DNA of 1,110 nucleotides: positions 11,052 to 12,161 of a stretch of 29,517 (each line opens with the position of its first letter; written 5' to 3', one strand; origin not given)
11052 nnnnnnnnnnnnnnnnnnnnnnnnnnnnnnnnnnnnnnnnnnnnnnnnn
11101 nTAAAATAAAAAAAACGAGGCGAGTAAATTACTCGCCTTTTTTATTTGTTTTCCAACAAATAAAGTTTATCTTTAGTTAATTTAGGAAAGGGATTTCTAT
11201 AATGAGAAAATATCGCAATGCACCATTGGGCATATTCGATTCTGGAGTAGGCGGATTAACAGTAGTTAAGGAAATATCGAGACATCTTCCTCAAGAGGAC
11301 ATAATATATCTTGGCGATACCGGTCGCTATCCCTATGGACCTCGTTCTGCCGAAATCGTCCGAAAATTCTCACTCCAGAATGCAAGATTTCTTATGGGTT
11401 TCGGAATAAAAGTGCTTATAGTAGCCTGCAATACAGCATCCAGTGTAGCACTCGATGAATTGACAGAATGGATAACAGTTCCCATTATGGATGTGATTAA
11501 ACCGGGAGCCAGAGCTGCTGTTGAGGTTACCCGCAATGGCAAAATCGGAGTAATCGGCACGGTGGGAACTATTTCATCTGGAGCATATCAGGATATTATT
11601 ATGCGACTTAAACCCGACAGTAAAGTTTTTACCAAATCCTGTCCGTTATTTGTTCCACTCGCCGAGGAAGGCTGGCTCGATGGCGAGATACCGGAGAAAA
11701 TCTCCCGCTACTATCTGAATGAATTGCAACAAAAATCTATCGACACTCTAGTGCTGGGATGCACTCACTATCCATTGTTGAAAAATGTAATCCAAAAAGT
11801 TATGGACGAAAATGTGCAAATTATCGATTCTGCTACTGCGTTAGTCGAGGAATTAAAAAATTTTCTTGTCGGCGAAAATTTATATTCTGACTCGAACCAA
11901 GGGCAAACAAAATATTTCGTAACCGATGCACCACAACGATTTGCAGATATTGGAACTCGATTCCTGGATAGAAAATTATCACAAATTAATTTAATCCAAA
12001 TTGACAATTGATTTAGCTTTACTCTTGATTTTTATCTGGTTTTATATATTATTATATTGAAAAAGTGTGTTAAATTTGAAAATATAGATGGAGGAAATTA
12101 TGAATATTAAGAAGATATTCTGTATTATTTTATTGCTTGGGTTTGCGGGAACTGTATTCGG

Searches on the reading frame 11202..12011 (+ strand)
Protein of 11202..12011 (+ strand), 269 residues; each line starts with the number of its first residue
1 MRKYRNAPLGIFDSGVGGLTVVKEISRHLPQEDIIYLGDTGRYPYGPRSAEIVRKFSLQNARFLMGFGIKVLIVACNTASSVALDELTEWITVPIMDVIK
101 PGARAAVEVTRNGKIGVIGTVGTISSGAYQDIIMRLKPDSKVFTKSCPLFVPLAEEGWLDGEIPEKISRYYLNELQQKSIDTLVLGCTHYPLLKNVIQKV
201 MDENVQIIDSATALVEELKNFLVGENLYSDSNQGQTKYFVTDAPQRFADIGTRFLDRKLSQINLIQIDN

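Call 11: search_protein_families(library=pfam, proteins=[window:11202-12011:+], max_evalue=0.001)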
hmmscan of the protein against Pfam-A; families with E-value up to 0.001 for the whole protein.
window:11202-12011:+ (269 aa): 1 family
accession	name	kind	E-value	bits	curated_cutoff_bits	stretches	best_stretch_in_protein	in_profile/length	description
PF01177.27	Asp_Glu_race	-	3.7e-20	73.1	31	1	26-217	21-210/211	Asp/Glu/Hydantoin racemase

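Call 47: find_related_loci(query=window:11202-12011:+, collection=genome_contigs, flank=500)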
Query window:11202-12011:+ (269 aa) in genome_contigs; peptide patterns used: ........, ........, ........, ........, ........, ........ (x = any residue, [..] = any of these).
241 stretches matched a pattern; 120 encode a relative of the query (tblastn E <= 1e-3); the best 80 are kept; 80 distinct loci.
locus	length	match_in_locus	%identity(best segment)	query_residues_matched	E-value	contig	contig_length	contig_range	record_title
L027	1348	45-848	69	1-268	1e-132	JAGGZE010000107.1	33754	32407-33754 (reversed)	MAG: bacterium isolate AUK196 PB_MBMC_150_c_000000000143, whole genome shotgun sequence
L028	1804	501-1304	66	1-268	7e-127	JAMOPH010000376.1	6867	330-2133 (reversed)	MAG: bacterium isolate 4559-240_metabat1_scaf2bin.028 4559-240_scaffold_6451_c1, whole genome shotgun sequence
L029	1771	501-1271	70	1-257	2e-122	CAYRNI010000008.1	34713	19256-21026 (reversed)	MAG TPA_asm: uncultured bacterium isolate binchicken_co357_32 genome assembly, contig: NODE_324_length_34713_cov_10.7647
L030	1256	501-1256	65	2-253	1e-118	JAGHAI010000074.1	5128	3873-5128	MAG: bacterium isolate AUK226 PB_MBMC_180_c_000000000160, whole genome shotgun sequence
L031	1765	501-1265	64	2-256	5e-115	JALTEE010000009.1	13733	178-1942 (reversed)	MAG: bacterium isolate S014_metabat2_scaf2bin.008 S014_NODE_1096_length_13733_cov_2.295384, whole genome shotgun sequenc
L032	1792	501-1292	60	5-268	1e-111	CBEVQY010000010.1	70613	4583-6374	MAG TPA_asm: uncultured bacterium isolate SRR24791474_binner12_Refined_38 genome assembly, contig: ERZ25515408.89, whole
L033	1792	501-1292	57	5-268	1e-106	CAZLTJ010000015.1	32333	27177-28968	MAG TPA_asm: uncultured bacterium isolate SRP068000_co1_162 genome assembly, contig: NODE_1488_length_32333_cov_5.135913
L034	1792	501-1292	56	5-268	8e-106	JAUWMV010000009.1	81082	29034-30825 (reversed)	MAG: bacterium isolate CSMAG_2407 CSMAG_2407_k141_428782_length_81082_cov_18.9951, whole genome shotgun sequence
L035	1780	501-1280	51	7-265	1e-94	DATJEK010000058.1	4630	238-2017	MAG TPA_asm: Candidatus Eisenbacteria bacterium isolate SMAG_U15431 k141_13156079, whole genome shotgun sequence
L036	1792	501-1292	56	5-268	2e-107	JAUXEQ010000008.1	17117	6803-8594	MAG: bacterium isolate CSMAG_2881 CSMAG_2881_k117_3001932_length_17117_cov_22.9871, whole genome shotgun sequence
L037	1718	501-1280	50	6-262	1e-93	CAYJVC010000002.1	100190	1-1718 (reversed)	MAG TPA_asm: uncultured Planctomycetia bacterium isolate ERP125453_co1_451 genome assembly, contig: NODE_104_length_1001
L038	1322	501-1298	53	6-269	5e-94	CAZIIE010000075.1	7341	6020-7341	MAG TPA_asm: uncultured Nitrospirota bacterium isolate SRP162660_co2_172 genome assembly, contig: NODE_7181_length_7341_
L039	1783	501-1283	49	6-266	6e-90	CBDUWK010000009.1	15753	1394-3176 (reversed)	MAG TPA_asm: uncultured bacterium isolate SRR22302363_concoct_93 genome assembly, contig: ERZ25749332.1573, whole genome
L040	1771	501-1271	49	8-262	2e-89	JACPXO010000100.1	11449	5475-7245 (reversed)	MAG: Candidatus Omnitrophota bacterium isolate NC_groundwater_839_Pr1_B-0.1um_55_15 Montesol18_Bp1_scaffold_899486, whol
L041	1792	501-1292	53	6-267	3e-89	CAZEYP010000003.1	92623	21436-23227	MAG TPA_asm: uncultured Nitrospirota bacterium isolate binchicken_co172_141 genome assembly, contig: NODE_87_length_9262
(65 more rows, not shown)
